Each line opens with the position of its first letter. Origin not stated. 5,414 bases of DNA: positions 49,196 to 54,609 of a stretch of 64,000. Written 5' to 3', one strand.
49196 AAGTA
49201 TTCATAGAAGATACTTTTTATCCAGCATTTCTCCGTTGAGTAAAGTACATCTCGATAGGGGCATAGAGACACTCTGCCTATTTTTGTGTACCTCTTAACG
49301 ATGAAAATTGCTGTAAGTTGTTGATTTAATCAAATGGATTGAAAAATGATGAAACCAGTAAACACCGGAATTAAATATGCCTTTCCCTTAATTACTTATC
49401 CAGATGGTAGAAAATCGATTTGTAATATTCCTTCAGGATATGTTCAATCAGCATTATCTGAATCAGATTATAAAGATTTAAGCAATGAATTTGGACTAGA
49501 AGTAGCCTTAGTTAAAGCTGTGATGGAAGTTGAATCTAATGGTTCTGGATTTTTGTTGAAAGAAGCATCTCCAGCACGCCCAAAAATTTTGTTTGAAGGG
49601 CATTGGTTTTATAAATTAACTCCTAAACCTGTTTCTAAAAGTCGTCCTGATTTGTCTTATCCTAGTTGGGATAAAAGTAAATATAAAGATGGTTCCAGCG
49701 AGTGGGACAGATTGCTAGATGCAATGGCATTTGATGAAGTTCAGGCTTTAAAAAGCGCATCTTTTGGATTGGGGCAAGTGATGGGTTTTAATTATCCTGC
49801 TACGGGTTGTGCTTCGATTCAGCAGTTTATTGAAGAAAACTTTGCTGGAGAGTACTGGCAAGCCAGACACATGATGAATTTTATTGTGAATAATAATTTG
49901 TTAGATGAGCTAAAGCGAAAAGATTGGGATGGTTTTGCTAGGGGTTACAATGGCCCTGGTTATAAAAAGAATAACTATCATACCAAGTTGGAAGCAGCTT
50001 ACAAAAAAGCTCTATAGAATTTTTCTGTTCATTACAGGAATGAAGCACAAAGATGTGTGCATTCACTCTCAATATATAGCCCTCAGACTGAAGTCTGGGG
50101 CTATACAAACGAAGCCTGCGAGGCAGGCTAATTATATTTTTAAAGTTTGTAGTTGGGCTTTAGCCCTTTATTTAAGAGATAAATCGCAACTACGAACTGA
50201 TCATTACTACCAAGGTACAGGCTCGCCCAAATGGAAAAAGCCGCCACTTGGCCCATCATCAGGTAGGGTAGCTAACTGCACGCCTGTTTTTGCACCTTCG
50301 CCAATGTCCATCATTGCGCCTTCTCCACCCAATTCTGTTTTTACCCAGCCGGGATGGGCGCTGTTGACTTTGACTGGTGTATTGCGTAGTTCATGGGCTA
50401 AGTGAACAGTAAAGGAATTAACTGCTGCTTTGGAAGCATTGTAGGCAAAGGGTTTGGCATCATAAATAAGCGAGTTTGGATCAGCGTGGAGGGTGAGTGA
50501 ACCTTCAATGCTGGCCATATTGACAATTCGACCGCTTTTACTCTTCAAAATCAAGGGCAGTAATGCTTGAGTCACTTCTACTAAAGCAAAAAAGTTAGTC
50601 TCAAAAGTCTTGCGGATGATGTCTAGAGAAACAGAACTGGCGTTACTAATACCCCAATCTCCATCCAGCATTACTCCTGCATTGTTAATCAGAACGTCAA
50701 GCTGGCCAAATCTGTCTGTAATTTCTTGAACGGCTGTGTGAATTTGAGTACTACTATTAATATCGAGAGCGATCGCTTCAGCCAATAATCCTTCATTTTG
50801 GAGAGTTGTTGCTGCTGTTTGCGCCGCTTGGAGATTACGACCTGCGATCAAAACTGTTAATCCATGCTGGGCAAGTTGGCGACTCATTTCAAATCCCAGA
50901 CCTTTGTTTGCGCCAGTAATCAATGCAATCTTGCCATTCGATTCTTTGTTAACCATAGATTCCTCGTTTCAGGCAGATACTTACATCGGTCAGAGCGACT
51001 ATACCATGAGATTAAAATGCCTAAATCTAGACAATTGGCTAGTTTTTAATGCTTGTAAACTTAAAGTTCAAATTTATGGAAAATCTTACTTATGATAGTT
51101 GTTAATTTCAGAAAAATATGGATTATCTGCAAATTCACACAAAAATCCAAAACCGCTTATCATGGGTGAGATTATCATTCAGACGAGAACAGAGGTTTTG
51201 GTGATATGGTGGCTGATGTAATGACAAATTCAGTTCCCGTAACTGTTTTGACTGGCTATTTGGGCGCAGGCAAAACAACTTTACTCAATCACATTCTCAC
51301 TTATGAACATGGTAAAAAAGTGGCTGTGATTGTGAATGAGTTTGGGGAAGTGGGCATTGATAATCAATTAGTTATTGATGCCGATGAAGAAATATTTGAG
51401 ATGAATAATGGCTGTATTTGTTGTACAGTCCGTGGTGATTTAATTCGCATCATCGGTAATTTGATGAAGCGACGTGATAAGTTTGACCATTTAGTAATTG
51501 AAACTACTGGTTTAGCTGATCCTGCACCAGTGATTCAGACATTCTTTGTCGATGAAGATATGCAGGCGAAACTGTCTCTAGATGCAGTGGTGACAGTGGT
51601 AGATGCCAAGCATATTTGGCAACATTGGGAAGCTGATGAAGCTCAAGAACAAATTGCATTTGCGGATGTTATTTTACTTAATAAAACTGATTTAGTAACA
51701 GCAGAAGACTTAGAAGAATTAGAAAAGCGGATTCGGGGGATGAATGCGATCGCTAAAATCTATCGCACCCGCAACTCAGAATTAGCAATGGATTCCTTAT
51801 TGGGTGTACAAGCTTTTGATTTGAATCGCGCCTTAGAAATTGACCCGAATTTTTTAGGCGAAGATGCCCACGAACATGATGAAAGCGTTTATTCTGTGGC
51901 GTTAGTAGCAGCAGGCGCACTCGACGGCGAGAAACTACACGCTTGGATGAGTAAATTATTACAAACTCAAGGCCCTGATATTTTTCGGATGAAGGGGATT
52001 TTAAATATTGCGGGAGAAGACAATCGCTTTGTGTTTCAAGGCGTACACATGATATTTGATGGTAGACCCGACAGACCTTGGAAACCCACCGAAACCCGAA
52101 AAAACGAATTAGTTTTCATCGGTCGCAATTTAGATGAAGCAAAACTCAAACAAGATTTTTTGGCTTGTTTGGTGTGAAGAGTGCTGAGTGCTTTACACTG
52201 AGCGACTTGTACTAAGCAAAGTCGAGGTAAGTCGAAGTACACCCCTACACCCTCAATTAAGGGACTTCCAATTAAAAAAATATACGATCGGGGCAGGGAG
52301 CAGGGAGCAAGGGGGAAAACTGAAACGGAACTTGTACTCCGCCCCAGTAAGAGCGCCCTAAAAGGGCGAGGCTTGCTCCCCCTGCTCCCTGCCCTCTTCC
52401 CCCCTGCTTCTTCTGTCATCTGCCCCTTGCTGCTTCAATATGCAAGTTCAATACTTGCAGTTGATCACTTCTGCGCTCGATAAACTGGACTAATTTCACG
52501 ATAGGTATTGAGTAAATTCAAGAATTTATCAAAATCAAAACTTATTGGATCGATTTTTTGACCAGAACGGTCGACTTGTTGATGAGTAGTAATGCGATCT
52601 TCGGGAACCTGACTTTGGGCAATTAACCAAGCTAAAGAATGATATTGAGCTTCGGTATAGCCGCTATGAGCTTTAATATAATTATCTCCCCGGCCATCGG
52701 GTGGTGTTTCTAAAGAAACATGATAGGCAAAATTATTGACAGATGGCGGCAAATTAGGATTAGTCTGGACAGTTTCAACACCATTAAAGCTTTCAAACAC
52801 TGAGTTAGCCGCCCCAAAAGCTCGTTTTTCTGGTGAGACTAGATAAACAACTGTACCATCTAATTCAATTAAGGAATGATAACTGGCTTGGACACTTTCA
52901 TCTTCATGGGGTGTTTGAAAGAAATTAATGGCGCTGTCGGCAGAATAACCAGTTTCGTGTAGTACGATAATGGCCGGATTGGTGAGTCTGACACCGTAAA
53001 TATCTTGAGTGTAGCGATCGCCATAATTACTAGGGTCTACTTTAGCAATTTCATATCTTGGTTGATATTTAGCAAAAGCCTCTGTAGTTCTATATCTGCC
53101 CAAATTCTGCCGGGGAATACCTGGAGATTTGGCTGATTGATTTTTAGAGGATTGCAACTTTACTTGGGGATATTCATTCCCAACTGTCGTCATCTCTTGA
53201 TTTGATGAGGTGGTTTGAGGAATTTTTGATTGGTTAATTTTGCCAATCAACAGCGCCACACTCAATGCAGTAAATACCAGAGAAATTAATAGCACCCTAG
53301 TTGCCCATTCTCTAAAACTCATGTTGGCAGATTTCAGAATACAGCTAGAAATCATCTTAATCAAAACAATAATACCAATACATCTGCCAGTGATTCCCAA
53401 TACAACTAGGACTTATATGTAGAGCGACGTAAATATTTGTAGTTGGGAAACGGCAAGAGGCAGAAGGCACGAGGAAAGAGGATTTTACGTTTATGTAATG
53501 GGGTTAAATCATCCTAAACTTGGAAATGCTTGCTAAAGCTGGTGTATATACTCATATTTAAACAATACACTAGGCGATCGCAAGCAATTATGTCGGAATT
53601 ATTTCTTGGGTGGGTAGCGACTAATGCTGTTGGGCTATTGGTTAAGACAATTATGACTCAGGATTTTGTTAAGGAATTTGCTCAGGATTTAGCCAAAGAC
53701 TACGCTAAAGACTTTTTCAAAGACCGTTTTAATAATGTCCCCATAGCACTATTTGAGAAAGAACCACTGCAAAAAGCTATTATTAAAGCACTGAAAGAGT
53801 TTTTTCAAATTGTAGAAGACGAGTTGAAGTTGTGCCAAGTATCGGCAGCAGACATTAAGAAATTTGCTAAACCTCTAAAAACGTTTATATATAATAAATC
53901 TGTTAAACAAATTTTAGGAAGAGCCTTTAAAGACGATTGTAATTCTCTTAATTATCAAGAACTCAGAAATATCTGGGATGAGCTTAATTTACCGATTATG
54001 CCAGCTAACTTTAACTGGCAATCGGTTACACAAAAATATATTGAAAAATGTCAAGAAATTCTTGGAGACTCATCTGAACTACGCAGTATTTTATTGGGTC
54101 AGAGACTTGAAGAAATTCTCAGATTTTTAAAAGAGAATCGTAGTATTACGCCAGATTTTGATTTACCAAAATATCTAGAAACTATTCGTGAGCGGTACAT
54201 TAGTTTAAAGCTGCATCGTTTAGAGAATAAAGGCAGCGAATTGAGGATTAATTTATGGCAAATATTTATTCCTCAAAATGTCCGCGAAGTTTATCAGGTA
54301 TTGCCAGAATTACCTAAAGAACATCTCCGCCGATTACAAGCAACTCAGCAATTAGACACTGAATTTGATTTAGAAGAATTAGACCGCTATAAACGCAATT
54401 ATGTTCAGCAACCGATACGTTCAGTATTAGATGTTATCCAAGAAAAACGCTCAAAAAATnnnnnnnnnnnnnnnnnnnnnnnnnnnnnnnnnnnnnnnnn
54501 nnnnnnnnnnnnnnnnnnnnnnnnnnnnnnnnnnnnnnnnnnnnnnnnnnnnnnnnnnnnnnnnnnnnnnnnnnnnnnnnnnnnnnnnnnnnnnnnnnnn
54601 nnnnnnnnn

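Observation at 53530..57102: NACHT-family STAND NTPase with unknown N-terminal domain and a hyper-repetitive HEAT-like sensor array, in a neighbourhood of cell-wall hydrolases and TA genes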

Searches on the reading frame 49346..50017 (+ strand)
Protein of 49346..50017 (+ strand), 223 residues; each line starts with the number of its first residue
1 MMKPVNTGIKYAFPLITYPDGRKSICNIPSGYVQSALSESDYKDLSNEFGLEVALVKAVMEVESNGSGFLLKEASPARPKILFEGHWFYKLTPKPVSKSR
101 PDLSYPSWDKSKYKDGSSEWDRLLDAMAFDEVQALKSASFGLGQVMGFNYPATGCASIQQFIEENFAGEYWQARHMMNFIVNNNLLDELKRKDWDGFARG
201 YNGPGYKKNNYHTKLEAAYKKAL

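Call 10: search_protein_families(library=pfam, proteins=[window:49346-50017:+], max_evalue=0.001)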
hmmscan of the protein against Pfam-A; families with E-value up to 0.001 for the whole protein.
window:49346-50017:+ (223 aa): 1 family
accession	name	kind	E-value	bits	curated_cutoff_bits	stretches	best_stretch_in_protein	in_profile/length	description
PF11860.13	Muramidase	-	1.1e-56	192.2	22.3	1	52-221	1-173/175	N-acetylmuramidase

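Call 59: search_protein_families(library=padloc, proteins=[window:49346-50017:+], max_evalue=0.001)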
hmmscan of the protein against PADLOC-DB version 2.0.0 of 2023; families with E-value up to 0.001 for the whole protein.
window:49346-50017:+ (223 aa): 0 families

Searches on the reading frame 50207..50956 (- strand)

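Call 10: search_protein_families(library=pfam, proteins=[window:50207-50956:-], max_evalue=0.001)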
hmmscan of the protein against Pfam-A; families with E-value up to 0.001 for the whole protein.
window:50207-50956:- (249 aa): 3 families
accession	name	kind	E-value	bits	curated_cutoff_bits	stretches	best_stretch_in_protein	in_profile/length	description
PF00106.31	adh_short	-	9e-48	162.8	26.6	1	9-210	1-187/195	short chain dehydrogenase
PF13561.12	adh_short_C2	-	5.4e-33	115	27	1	15-210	1-181/236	Enoyl-(Acyl carrier protein) reductase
PF08659.16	KR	-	5.1e-10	40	22.6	1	12-99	4-95/180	KR domain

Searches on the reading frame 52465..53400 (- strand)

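Call 10: search_protein_families(library=pfam, proteins=[window:52465-53400:-], max_evalue=0.001)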
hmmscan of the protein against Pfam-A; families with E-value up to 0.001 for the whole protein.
window:52465-53400:- (311 aa): 1 family
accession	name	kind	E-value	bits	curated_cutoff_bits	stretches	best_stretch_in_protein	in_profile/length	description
PF01510.30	Amidase_2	-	9.2e-16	58.8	26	1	141-285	4-129/131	N-acetylmuramoyl-L-alanine amidase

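Call 59: search_protein_families(library=padloc, proteins=[window:52465-53400:-], max_evalue=0.001)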
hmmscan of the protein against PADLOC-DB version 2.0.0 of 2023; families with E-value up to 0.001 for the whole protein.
window:52465-53400:- (311 aa): 0 families

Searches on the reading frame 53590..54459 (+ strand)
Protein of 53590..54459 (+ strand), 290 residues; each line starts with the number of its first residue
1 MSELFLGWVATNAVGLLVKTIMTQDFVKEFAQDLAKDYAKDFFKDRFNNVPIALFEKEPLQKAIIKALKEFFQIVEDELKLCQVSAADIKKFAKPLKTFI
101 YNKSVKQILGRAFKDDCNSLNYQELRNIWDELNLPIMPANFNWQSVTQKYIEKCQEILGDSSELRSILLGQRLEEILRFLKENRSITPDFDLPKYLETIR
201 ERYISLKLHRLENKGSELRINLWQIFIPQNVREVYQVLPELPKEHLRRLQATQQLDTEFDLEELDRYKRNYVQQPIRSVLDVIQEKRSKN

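Call 27: search_protein_representatives(protein=window:53590-54459:+)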
Query: 290 residues. Proteins with E-value up to 0.001 (for the whole library): 375; up to 1e-10: 206; up to 1e-30: 74. The best 150 are listed.
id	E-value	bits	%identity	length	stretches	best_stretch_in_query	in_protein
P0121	7.6e-70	251.8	50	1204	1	5-288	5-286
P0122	2.7e-63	230.3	43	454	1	19-286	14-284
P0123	2.1e-61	224.1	44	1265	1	6-287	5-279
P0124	2.4e-54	200.9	40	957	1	19-285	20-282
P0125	3.6e-53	197.1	41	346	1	8-282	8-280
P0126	3.7e-51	190.5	42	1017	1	6-286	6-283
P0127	7.8e-51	189.4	40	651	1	22-286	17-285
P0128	9.9e-51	189.1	37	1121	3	20-284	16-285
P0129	1.2e-50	188.8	41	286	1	6-279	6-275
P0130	2.8e-49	184.3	38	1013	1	4-287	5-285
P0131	8.5e-49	182.7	38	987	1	8-290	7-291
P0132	8.5e-49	182.7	39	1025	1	22-286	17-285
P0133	1.1e-48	182.4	38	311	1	5-283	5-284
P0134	1.7e-48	181.8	40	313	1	6-286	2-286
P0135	9.2e-48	179.3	66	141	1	3-139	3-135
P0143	4.8e-41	157.3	33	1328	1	24-285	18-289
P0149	4.4e-39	150.9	35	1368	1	8-287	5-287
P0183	1.9e-32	129.1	38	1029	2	131-285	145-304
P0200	4.3e-29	118.1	37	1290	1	26-234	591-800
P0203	1.0e-28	116.9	30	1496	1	3-285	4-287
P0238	4.6e-23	98.3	29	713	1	28-284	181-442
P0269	5.7e-16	75.1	29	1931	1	66-235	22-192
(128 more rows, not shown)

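Call 36: predict_structure(alignment_id=A1)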
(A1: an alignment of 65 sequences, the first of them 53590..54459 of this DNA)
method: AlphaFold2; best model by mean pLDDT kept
length: 290 residues; sequences in the alignment: 65
mean_pLDDT: 81.3   pTM: 0.63
mean pLDDT of the five models: 81.3, 79.9, 79.3, 78.5, 78.5
residues with pLDDT >= 90: 109; 70-90: 114; 50-70: 56; < 50: 11
segments of 3 or more residues with pLDDT < 50: 213-215, 217-219
pLDDT, mean of each block of 10 residues (from residue 1): 63 57 82 85 75 79 92 96 96 95 94 93 98 98 98 96 90 86 71 81 63 49 59 70 77 77 84 86 67
secondary structure, 60 per line:
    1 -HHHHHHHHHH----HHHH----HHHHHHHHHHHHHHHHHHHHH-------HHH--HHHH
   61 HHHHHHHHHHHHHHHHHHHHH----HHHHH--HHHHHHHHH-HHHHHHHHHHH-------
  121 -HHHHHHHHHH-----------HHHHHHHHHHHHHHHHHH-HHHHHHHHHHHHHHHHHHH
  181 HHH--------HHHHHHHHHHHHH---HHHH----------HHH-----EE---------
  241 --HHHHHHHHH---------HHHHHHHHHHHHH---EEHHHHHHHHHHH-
elements in order: H2-11 H16-19 H24-44 H57-81 H86-90 H93-101 H103-113 H122-131 H143-160 H162-183 H192-204 H208-211 H243-251 H261-273 H279-289

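Call 39: search_protein_families(library=pfam, alignment_id=A3, max_evalue=0.00001)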
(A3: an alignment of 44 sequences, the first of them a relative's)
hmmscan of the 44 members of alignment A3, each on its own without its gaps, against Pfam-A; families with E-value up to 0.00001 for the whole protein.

A. member 1, P0121 (1204 aa): 7 families
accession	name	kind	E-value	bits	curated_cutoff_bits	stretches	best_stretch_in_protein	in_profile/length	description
PF22734.1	NNH2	-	4.9e-61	206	27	1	25-207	1-181/181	NACHT N-terminal Helical domain 2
PF13646.12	HEAT_2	-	1.8e-41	140.7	27.7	4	871-953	11-88/88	HEAT repeats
PF05729.18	NACHT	-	4.9e-14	52.9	26.7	1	289-449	2-165/167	NACHT domain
PF12530.14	DUF3730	-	1.2e-09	38.5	30.3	0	839-906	13-83/227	Focadhesin/RST1, DUF3730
PF02985.28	HEAT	-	5.2e-09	36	23.5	0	929-957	2-29/31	HEAT repeat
PF03810.25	IBN_N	-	7.5e-08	32.7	21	0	1058-1088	8-39/73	Importin-beta N-terminal domain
PF24883.2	NPHP3_N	-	2.4e-07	31.6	24.8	0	341-413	93-164/164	Nephrocystin 3, N-terminal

B. families by the number of members that match (of 44 scanned): 43 families (the first 25 are shown)
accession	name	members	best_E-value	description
PF22734.1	NNH2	44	1.3e-65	NACHT N-terminal Helical domain 2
PF05729.18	NACHT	42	2.7e-18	NACHT domain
PF13646.12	HEAT_2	39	1.3e-129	HEAT repeats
PF02985.28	HEAT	23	1.3e-30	HEAT repeat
PF24883.2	NPHP3_N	21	1.5e-08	Nephrocystin 3, N-terminal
PF20720.3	nSTAND3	7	3.9e-08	Novel STAND NTPase 3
PF21581.3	SCD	4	1.6e-17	Stromalin conservative domain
PF12530.14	DUF3730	4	1.2e-09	Focadhesin/RST1, DUF3730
PF25577.1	TPR_TAF2_C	3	2.3e-08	TAF2-like, TPR repeats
PF00515.34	TPR_1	2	4.3e-45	Tetratricopeptide repeat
PF07719.23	TPR_2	2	2.4e-43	Tetratricopeptide repeat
PF13414.12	TPR_11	2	2e-33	TPR repeat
PF13181.12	TPR_8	2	7.8e-33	Tetratricopeptide repeat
PF13424.12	TPR_12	2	2.3e-31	Tetratricopeptide repeat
PF13432.12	TPR_16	2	5e-27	Tetratricopeptide repeat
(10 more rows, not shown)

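Call 76: search_protein_families(library=pfam, proteins=[P0200, P0238, P0269, P0183, P0143, P0149, P0203], max_evalue=0.00001)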
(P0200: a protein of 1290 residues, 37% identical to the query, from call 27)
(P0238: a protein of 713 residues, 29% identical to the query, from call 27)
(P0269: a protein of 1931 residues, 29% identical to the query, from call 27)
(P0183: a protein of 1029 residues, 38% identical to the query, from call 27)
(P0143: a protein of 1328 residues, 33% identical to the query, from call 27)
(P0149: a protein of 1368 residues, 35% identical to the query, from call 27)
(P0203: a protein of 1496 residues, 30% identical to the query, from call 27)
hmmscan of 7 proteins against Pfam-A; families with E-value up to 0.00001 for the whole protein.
P0200 (1290 aa): 2 families
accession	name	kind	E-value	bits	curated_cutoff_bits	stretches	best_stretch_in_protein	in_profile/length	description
PF22734.1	NNH2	-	4.5e-51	173.5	27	1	596-779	2-181/181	NACHT N-terminal Helical domain 2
PF05729.18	NACHT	-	4.2e-14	53.1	26.7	1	823-986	2-165/167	NACHT domain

P0238 (713 aa): 3 families
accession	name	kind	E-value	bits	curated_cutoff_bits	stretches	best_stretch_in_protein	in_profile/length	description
PF22734.1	NNH2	-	1.1e-34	120.1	27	1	184-365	2-181/181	NACHT N-terminal Helical domain 2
PF05729.18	NACHT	-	2.6e-12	47.3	26.7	1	450-611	4-165/167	NACHT domain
PF24883.2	NPHP3_N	-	6e-06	27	24.8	0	526-575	116-164/164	Nephrocystin 3, N-terminal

P0269 (1931 aa): 10 families
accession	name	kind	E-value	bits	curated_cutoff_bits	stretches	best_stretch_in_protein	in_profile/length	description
PF13646.12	HEAT_2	-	6e-116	379.4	27.7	10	1434-1523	3-87/88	HEAT repeats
PF22734.1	NNH2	-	2e-28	99.7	27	1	22-167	36-178/181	NACHT N-terminal Helical domain 2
PF02985.28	HEAT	-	4.3e-20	70.3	23.5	0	1866-1884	8-26/31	HEAT repeat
PF20168.4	PDS5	-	4.3e-19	68.3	27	0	893-1025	296-438/1053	Sister chromatid cohesion protein PDS5 protein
PF21581.3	SCD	-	1.6e-17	64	27.5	0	828-885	5-67/75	Stromalin conservative domain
PF05729.18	NACHT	-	5.3e-10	39.8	26.7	1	224-390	3-164/167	NACHT domain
PF12717.13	Cnd1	-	7.1e-08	33.1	26.4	0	1759-1855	24-130/162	non-SMC mitotic condensation complex subunit 1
PF01602.26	Adaptin_N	-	5.7e-07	28.9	37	0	922-1082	121-261/524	Adaptin N terminal region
PF24405.1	Pua-like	-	6.1e-07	29.8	27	0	1655-1717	93-156/176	Pua-like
PF25780.1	TPR_IPO5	-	1.8e-06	28.8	27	0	955-1018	88-150/172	IPO5-like, TPR repeats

P0183 (1029 aa): 9 families
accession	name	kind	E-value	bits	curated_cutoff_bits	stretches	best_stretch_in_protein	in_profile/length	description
PF13646.12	HEAT_2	-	4.4e-48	161.9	27.7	4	818-908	3-88/88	HEAT repeats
PF22734.1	NNH2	-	7.1e-44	150.1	27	2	20-123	1-105/181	NACHT N-terminal Helical domain 2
PF02985.28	HEAT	-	1.6e-15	56.2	23.5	0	782-803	2-22/31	HEAT repeat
PF05729.18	NACHT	-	5.7e-15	56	26.7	1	310-469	3-165/167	NACHT domain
PF24883.2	NPHP3_N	-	2e-09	38.3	24.8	0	335-433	67-164/164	Nephrocystin 3, N-terminal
PF03810.25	IBN_N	-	4.9e-09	36.5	21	0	979-1009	8-39/73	Importin-beta N-terminal domain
PF20720.3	nSTAND3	-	6.5e-08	32.9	27.2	0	308-333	18-43/155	Novel STAND NTPase 3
PF08713.17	DNA_alkylation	-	7.6e-07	29.5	21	0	768-836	70-141/213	DNA alkylation repair enzyme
PF12530.14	DUF3730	-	1.3e-06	28.6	30.3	0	948-1001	34-87/227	Focadhesin/RST1, DUF3730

P0143 (1328 aa): 4 families
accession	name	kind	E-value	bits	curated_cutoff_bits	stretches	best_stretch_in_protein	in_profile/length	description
PF13646.12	HEAT_2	-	2.6e-64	214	27.7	9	1218-1303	8-88/88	HEAT repeats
PF22734.1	NNH2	-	1.6e-48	165.2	27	1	24-213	1-181/181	NACHT N-terminal Helical domain 2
PF05729.18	NACHT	-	1.7e-10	41.4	26.7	1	295-453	3-165/167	NACHT domain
PF02985.28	HEAT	-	1.8e-08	34.3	23.5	0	1245-1268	2-24/31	HEAT repeat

P0149 (1368 aa): 5 families
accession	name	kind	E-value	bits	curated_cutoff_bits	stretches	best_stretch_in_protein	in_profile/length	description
PF13646.12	HEAT_2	-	5.7e-78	257.7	27.7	7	866-953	6-88/88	HEAT repeats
PF22734.1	NNH2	-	2.8e-52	177.4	27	1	26-209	1-180/181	NACHT N-terminal Helical domain 2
PF02985.28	HEAT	-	1.2e-27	93.7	23.5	0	1348-1367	9-27/31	HEAT repeat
PF05729.18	NACHT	-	1.4e-14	54.8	26.7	1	289-449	1-165/167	NACHT domain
PF24883.2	NPHP3_N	-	4.3e-06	27.5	24.8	0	369-413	122-164/164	Nephrocystin 3, N-terminal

P0203 (1496 aa): 4 families
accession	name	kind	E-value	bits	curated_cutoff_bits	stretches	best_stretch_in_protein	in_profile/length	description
PF13646.12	HEAT_2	-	1.3e-129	423.3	27.7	13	1208-1298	3-88/88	HEAT repeats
PF22734.1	NNH2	-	2.4e-33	115.8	27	1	26-209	1-181/181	NACHT N-terminal Helical domain 2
PF02985.28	HEAT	-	3e-15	55.3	23.5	0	1279-1299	7-26/31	HEAT repeat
PF05729.18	NACHT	-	2.2e-13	50.8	26.7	1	293-452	3-165/167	NACHT domain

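Call 91: fold_search(model_id=the predicted structure, library=pdb)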
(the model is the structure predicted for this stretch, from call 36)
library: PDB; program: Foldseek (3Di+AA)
matches with E <= 10: 239; with E <= 0.001: 0
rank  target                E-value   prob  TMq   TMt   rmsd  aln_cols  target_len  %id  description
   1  2q12                  1.9e-01  0.11  0.11  0.13  26.4       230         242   13  Crystal Structure of BAR domain of APPL1 (released 2007-08-14)
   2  2z0n                  5.1e-01  0.07  0.11  0.13  28.1       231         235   12  Crystal structure of APPL1-BAR domain (released 2008-05-13)
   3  3ez0_A                5.4e-01  0.11  0.14  0.17  23.8       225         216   16  Crystal structure of protein of unknown function with ferritin-like fold (YP_832262.1) from Arthrobacter sp. FB24 at 2 (released 2008-11-25)
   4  6a5y_D                6.3e-01  0.06  0.11  0.14  19.3       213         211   15  Crystal structure of human FXR/RXR-LBD heterodimer bound to HNC143 and 9cRA and SRC1 (released 2018-10-10)
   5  1zww_A                6.9e-01  0.06  0.10  0.15  27.0       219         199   16  Crystal structure of endophilin-A1 BAR domain (released 2005-08-02)
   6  4h8s_A                7.7e-01  0.08  0.13  0.11  28.7       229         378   13  Crystal structure of human APPL2BARPH domain (released 2012-10-17)
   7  5h3d_B                9.0e-01  0.06  0.13  0.11  29.1       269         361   10  Helical structure of membrane tubules decorated by ACAP1 (BARPH doamin) protein by cryo-electron microscopy and MD sim (released 2019-01-16)
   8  6u25                  9.0e-01  0.05  0.12  0.13  20.9       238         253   15  CRYSTAL STRUCTURE OF RAR-RELATED ORPHAN RECEPTOR C (NHIS- RORGT(244-487)-L6-SRC1(678-692)) IN COMPLEX WITH A TRICYCLIC I (released 2019-11-06)
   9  2acl_B                9.9e-01  0.07  0.15  0.17  14.9       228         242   10  Liver X-Receptor alpha Ligand Binding Domain with SB313987 (released 2005-09-20)
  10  1pq6_B                9.9e-01  0.06  0.12  0.14  16.5       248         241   13  HUMAN LXR BETA HORMONE RECEPTOR / GW3965 COMPLEX (released 2003-09-09)
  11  1uhl_B                1.0e+00  0.07  0.15  0.18  19.0       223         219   15  Crystal structure of the LXRalfa-RXRbeta LBD heterodimer (released 2004-06-01)
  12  5kya_E                1.2e+00  0.04  0.12  0.13  20.9       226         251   13  Brain penetrant liver X receptor (LXR) modulators based on a 2,4,5,6-tetrahydropyrrolo[3,4-c]pyrazole core (released 2016-09-21)
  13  8vt9_A                1.2e+00  0.04  0.12  0.09  22.2       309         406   13  WT SthK in the presence of PIP2 and cAMP (released 2024-09-25)
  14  8tme_C                1.3e+00  0.06  0.12  0.11  24.1       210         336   12  Cryo-EM structure of CorA in complex with conformation-specific synthetic antibody C18 and 100 uM MgCl2, State MG0.1-1 (released 2025-02-12)
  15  5hjp_D                1.3e+00  0.03  0.10  0.13  20.6       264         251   14  Identification of LXRbeta selective agonists for the treatment of Alzheimer's Disease (released 2016-04-06)
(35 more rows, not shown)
